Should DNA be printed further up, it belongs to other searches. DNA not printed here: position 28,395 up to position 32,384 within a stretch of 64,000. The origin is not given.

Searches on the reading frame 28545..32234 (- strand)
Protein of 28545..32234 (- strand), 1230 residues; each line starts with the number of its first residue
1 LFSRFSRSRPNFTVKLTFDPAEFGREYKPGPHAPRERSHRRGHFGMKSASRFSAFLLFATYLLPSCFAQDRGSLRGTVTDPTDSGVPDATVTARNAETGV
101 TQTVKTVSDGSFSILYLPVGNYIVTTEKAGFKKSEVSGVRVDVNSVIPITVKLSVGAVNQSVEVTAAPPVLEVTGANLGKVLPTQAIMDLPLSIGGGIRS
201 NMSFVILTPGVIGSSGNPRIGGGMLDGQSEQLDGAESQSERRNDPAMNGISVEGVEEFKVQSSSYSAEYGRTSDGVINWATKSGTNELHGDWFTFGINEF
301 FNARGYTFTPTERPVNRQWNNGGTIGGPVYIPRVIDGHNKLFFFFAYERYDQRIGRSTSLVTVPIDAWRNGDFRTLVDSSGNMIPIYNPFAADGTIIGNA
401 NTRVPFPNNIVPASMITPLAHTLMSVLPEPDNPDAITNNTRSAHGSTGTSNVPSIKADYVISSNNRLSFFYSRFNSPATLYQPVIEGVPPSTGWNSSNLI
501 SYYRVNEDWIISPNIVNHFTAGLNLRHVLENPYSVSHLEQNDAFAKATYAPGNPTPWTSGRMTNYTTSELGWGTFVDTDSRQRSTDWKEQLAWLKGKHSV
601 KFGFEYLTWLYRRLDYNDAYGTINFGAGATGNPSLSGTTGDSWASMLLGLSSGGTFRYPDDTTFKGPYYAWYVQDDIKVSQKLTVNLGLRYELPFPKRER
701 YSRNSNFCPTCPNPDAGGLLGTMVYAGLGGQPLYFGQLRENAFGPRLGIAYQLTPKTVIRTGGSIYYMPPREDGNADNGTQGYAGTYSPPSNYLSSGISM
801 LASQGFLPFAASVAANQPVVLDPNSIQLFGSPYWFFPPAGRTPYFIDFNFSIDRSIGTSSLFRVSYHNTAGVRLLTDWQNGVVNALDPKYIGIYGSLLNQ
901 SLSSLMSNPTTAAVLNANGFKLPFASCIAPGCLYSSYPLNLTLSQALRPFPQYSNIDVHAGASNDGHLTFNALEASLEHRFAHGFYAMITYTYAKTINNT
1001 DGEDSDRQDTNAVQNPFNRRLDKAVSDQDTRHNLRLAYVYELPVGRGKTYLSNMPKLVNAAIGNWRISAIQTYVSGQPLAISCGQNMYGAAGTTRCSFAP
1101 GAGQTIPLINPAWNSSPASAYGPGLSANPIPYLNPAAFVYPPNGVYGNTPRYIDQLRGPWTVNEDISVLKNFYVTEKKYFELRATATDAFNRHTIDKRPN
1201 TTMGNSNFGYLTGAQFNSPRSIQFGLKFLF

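Call 10: search_protein_families(library=ncbifam, proteins=[window:28545-32234:-], max_evalue=0.00001)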
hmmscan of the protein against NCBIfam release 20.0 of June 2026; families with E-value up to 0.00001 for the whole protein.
window:28545-32234:- (1230 aa): 0 families

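Call 11: search_protein_families(library=pfam, proteins=[window:28545-32234:-], max_evalue=0.00001)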
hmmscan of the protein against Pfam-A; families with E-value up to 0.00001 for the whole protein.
window:28545-32234:- (1230 aa): 3 families
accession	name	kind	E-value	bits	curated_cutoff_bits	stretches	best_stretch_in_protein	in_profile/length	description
PF25183.1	OMP_b-brl_4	-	1.2e-174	583.4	30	1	280-1223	1-838/838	Outer membrane beta barrel domain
PF13620.12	CarboxypepD_reg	-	9.2e-17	61.6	32.3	1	73-153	1-81/82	Carboxypeptidase regulatory-like domain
PF00593.30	TonB_dep_Rec_b-barrel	-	1.3e-06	29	27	1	491-785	25-260/436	TonB dependent receptor-like, beta-barrel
